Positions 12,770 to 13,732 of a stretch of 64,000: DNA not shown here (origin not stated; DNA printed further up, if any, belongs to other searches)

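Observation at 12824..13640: Foreign high-GC adenylate-kinase-like P-loop kinase inserted between the pilB operon and valS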

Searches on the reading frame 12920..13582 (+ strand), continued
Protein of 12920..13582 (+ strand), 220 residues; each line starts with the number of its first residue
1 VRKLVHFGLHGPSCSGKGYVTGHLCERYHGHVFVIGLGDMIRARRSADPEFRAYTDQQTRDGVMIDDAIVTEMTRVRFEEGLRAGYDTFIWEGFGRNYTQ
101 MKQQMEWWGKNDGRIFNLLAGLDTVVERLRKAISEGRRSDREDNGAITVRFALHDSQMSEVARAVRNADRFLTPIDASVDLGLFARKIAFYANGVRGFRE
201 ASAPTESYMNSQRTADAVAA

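Call 38: find_encoding_contigs(protein=P0015, flank=8000, max_places=2)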
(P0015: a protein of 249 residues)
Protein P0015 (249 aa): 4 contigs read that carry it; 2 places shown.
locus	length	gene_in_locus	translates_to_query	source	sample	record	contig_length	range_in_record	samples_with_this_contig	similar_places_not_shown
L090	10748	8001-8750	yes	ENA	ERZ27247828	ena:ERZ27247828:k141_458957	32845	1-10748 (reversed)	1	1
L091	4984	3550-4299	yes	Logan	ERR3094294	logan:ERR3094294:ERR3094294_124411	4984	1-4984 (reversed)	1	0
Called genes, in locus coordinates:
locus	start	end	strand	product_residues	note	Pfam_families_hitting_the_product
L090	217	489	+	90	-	PF01016:Ribosomal_L27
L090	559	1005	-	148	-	PF01281:Ribosomal_L9_N, PF03948:Ribosomal_L9_C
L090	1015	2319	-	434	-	PF00595:PDZ, PF17820:PDZ_6, PF03572:Peptidase_S41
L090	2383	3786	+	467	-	PF01406:tRNA-synt_1e, PF01921:tRNA-synt_1f (faint), PF09334:tRNA-synt_1g (weak), PF23493:CysS_C (weak)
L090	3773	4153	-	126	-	-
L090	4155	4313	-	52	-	PF07963:N_methyl (weak)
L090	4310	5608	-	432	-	PF08309:LVIVD (faint)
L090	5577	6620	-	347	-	PF00482:T2SSF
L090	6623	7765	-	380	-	PF00437:T2SSE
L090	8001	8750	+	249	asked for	PF00406:ADK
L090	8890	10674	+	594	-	PF00009:GTP_EFTU, PF01926:MMR_HSR1, PF02421:FeoB_N (faint), PF22042:EF-G_D2, PF03144:GTP_EFTU_D2, PF00679:EFG_C, PF21018:BipA_C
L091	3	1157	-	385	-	?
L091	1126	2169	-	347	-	PF00482:T2SSF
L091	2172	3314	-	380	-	PF00437:T2SSE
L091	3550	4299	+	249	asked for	PF00406:ADK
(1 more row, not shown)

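Call 39: find_encoding_contigs(protein=P0030, flank=8000, max_places=2)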
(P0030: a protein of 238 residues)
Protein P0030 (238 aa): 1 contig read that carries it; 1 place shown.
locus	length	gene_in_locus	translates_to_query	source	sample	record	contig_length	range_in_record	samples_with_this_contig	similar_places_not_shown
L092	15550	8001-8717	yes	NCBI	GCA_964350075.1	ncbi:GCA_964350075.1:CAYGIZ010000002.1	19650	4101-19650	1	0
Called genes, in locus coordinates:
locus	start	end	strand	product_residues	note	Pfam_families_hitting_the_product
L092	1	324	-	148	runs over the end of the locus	-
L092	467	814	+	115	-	PF01016:Ribosomal_L27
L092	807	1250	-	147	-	PF01281:Ribosomal_L9_N, PF03948:Ribosomal_L9_C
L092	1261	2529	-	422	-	PF00595:PDZ, PF13180:PDZ_2, PF17820:PDZ_6, PF03572:Peptidase_S41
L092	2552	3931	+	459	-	PF01406:tRNA-synt_1e, PF01921:tRNA-synt_1f (faint), PF09334:tRNA-synt_1g (faint), PF23493:CysS_C (weak)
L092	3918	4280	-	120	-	-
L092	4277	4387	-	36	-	PF07963:N_methyl (weak)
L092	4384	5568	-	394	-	PF08309:LVIVD (faint)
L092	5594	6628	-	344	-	PF00482:T2SSF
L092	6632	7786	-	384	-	PF00437:T2SSE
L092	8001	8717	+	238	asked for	PF00406:ADK, PF13207:AAA_17 (weak)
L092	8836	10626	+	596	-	PF00009:GTP_EFTU, PF01926:MMR_HSR1, PF22042:EF-G_D2, PF03144:GTP_EFTU_D2, PF00679:EFG_C, PF21018:BipA_C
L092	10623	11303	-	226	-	PF01509:TruB_N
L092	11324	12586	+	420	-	PF13393:tRNA-synt_His, PF00587:tRNA-synt_2b, PF03129:HGTP_anticodon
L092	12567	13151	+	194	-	PF13482:RNase_H_2, PF10108:DNA_pol_B_exo2 (faint)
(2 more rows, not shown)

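Call 60: find_related_loci(query=A1, collection=viral_contigs, flank=8000)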
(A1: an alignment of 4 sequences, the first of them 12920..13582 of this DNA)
Query A1 (220 aa) in viral_contigs; peptide patterns used: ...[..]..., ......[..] (x = any residue, [..] = any of these).
600 stretches matched a pattern, but none encodes a relative of the query by tblastn (E <= 1e-3).

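Call 65: predict_structure(alignment_id=A5)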
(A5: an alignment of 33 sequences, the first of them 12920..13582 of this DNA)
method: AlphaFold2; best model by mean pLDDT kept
length: 220 residues; sequences in the alignment: 33
mean_pLDDT: 91.7   pTM: 0.85
mean pLDDT of the five models: 91.7, 91.5, 91.1, 90.5, 90.5
residues with pLDDT >= 90: 183; 70-90: 14; 50-70: 22; < 50: 1
segments of 3 or more residues with pLDDT < 50: none
pLDDT, mean of each block of 10 residues (from residue 1): 94 97 95 97 97 94 94 98 97 97 98 97 98 94 92 97 98 98 97 82 56 52
secondary structure, 60 per line:
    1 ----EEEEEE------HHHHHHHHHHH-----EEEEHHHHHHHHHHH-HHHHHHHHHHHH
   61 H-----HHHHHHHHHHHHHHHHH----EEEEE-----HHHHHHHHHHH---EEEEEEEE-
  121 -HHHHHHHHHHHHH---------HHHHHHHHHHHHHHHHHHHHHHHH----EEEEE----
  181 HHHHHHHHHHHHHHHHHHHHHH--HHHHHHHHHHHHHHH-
elements in order: E5-10 H17-27 E33-36 H37-47 H49-61 H67-83 E88-92 H98-108 E112-119 H122-134 H144-167 E172-176 H181-202 H205-219
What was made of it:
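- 13517..13579 (+): C-terminal tail beyond the kinase core (residues ~200-220, ...TADAVAA), low model confidence, ending in Ala-Ala. pLDDT 52-56 (call 65).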

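Call 67: fold_search(model_id=the predicted structure, library=pdb)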
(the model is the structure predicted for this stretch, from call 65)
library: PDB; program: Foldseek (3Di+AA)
matches with E <= 10: 1466; with E <= 0.001: 231
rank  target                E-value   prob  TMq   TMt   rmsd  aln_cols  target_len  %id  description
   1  5ycb_A                7.3e-10  1.00  0.71  0.81   3.5       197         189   18  Crystal structure of notothenia coriiceps adenylate kinase variant (released 2018-09-12)
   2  5ycc_A                9.3e-10  1.00  0.70  0.81   3.3       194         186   18  Crystal structure of Notothenia coriiceps adenylate kinase variant (released 2018-09-12)
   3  5x6k_A                1.4e-09  1.00  0.72  0.84   3.1       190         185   17  Crystal structure of adenylate kinase (released 2018-02-28)
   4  7e9v                  2.2e-09  1.00  0.65  0.73   4.5       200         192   16  The Crystal Structure of human UMP-CMP kinase from Biortus. (released 2021-03-24)
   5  5ycd_B                2.7e-09  1.00  0.70  0.79   3.7       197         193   19  Crystal structure of Poecilia reticulata adenylate kinase (released 2018-09-12)
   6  5x6l_A                2.9e-09  1.00  0.72  0.84   3.1       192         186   18  Crystal structure of Notothenia coriiceps adenylate kinase variant (released 2018-02-28)
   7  1uky                  4.2e-09  1.00  0.74  0.82   2.8       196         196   17  SUBSTRATE SPECIFICITY AND ASSEMBLY OF CATALYTIC CENTER DERIVED FROM TWO STRUCTURES OF LIGATED URIDYLATE KINASE (released 1995-01-26)
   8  1tev                  5.3e-09  1.00  0.66  0.74   4.4       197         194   16  Crystal structure of the human UMP/CMP kinase in open conformation (released 2004-06-22)
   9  5ycf_A                6.0e-09  1.00  0.73  0.84   2.9       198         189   17  Crystal structure of Xiphophorus maculatus adenylate kinase (released 2018-09-12)
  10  5xru_A                6.4e-09  1.00  0.70  0.81   3.3       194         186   18  Crystal structure of Notothenia coriiceps adenylate kinase variant (released 2018-06-13)
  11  5ycb_B                8.1e-09  1.00  0.71  0.83   3.0       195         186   18  Crystal structure of notothenia coriiceps adenylate kinase variant (released 2018-09-12)
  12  2ukd                  9.1e-09  1.00  0.71  0.81   2.9       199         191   17  UMP/CMP KINASE FROM SLIME MOLD COMPLEXED WITH ADP, CMP (released 1998-05-20)
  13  5ycd_A                9.1e-09  1.00  0.69  0.79   3.4       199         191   19  Crystal structure of Poecilia reticulata adenylate kinase (released 2018-09-12)
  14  5ycf_B                1.0e-08  1.00  0.70  0.81   3.4       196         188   19  Crystal structure of Xiphophorus maculatus adenylate kinase (released 2018-09-12)
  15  3adk                  1.3e-08  1.00  0.65  0.72   4.5       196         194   18  REFINED STRUCTURE OF PORCINE CYTOSOLIC ADENYLATE KINASE AT 2.1 ANGSTROMS RESOLUTION (released 1988-01-16)
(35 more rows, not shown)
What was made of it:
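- On Adenylate kinase / NMP kinase superfamily (Pfam PF00406 ADK): Foldseek top 50 hits are all adenylate or UMP/CMP kinases (E 7e-10 to 4e-7, TM up to 0.84) (calls 65, 67).
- Closest known: Short-LID adenylate kinases and eukaryote-type UMP/CMP kinases. Same: Same fold (TM 0.8-0.84 normalised to the target, call 67).
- The best PDB matches are short adenylate kinases and UMP/CMP kinases (TM 0.8, probability 1.0) (calls 65, 67).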

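Call 72: find_encoding_contigs(protein=P0033, flank=6000, max_places=2)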
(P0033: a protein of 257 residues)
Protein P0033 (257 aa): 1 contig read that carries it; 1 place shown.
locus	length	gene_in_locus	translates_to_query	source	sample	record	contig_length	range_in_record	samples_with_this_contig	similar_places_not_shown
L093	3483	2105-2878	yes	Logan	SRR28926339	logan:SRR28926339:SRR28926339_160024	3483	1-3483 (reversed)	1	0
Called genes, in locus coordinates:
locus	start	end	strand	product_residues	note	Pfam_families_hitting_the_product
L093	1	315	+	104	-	?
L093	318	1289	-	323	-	PF00768:Peptidase_S11, PF02113:Peptidase_S13 (faint)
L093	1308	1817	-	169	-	PF07963:N_methyl (weak)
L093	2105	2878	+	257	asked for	PF00406:ADK, PF13207:AAA_17 (weak)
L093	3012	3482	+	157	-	?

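Call 73: find_encoding_contigs(protein=P0025, flank=6000, max_places=2)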
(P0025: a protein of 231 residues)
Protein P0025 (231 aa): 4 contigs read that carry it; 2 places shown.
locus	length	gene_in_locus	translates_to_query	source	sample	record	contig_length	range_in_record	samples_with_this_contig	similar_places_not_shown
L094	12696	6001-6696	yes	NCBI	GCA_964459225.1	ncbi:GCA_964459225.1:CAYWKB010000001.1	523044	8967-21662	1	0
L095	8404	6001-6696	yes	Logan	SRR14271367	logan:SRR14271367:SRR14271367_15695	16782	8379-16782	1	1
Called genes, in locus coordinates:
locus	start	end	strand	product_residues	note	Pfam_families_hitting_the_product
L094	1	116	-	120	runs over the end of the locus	PF00072:Response_reg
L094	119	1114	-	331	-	PF00768:Peptidase_S11, PF13354:Beta-lactamase2 (weak)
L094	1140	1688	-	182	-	-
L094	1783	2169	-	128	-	-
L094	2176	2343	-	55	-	PF07963:N_methyl (weak)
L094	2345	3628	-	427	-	PF08309:LVIVD (faint)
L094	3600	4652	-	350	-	PF00482:T2SSF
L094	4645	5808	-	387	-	PF00437:T2SSE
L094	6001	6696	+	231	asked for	PF00406:ADK, PF13207:AAA_17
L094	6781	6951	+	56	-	-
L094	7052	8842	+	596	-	PF00009:GTP_EFTU, PF01926:MMR_HSR1, PF22042:EF-G_D2, PF03144:GTP_EFTU_D2, PF00679:EFG_C, PF21018:BipA_C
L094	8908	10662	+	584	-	PF07973:tRNA_SAD, PF00587:tRNA-synt_2b, PF03129:HGTP_anticodon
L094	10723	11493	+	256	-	PF04264:YceI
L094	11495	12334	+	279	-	PF13462:Thioredoxin_4, PF01323:DSBA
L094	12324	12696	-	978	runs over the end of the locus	PF00580:UvrD-helicase, PF13245:AAA_19, PF13361:UvrD_C, PF13538:UvrD_C_2 (faint), PF12684:DUF3799, PF12705:PDDEXK_1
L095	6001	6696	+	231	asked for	PF00406:ADK, PF13207:AAA_17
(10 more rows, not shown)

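Call 74: find_encoding_contigs(protein=P0012, flank=6000, max_places=2)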
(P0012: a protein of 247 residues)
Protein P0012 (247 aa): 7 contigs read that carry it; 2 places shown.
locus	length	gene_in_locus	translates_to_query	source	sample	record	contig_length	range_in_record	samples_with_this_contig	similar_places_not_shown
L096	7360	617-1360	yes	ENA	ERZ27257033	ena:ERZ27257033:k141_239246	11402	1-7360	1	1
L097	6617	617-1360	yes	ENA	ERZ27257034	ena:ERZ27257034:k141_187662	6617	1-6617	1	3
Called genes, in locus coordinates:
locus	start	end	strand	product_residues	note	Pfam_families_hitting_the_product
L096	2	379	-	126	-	?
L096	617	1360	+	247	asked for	PF00406:ADK (weak), PF13207:AAA_17 (weak)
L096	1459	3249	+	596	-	PF00009:GTP_EFTU, PF01926:MMR_HSR1, PF22042:EF-G_D2, PF03144:GTP_EFTU_D2, PF00679:EFG_C, PF21018:BipA_C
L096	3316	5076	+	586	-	PF07973:tRNA_SAD (weak), PF00587:tRNA-synt_2b, PF03129:HGTP_anticodon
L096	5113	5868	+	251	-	PF04264:YceI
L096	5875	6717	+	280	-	PF13462:Thioredoxin_4, PF01323:DSBA (faint)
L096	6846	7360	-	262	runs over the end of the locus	PF13489:Methyltransf_23, PF13847:Methyltransf_31, PF08241:Methyltransf_11, PF08242:Methyltransf_12, PF13649:Methyltransf_25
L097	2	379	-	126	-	?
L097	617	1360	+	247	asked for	PF00406:ADK (weak), PF13207:AAA_17 (weak)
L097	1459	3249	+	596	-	PF00009:GTP_EFTU, PF01926:MMR_HSR1, PF22042:EF-G_D2, PF03144:GTP_EFTU_D2, PF00679:EFG_C, PF21018:BipA_C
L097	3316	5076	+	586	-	PF07973:tRNA_SAD (weak), PF00587:tRNA-synt_2b, PF03129:HGTP_anticodon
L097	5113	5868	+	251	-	PF04264:YceI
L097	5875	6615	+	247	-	?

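Call 82: search_dna_similar(query=window:12920-13582:+, collection=plasmids, mode=protein, max_rows=8, max_evalue=0.001)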
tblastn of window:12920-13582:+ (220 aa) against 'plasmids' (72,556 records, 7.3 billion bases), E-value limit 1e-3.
No match.

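Call 83: search_dna_similar(query=window:12920-13582:+, collection=phages, mode=protein, max_rows=8, max_evalue=0.001)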
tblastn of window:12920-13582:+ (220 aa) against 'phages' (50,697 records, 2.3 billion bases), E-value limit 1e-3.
No match.
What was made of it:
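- On Horizontally acquired genomic island: No match in viral contigs, phages or plasmids (calls 60, 82, 83).
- There are no phage, plasmid or viral-contig relatives (calls 60, 82, 83).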
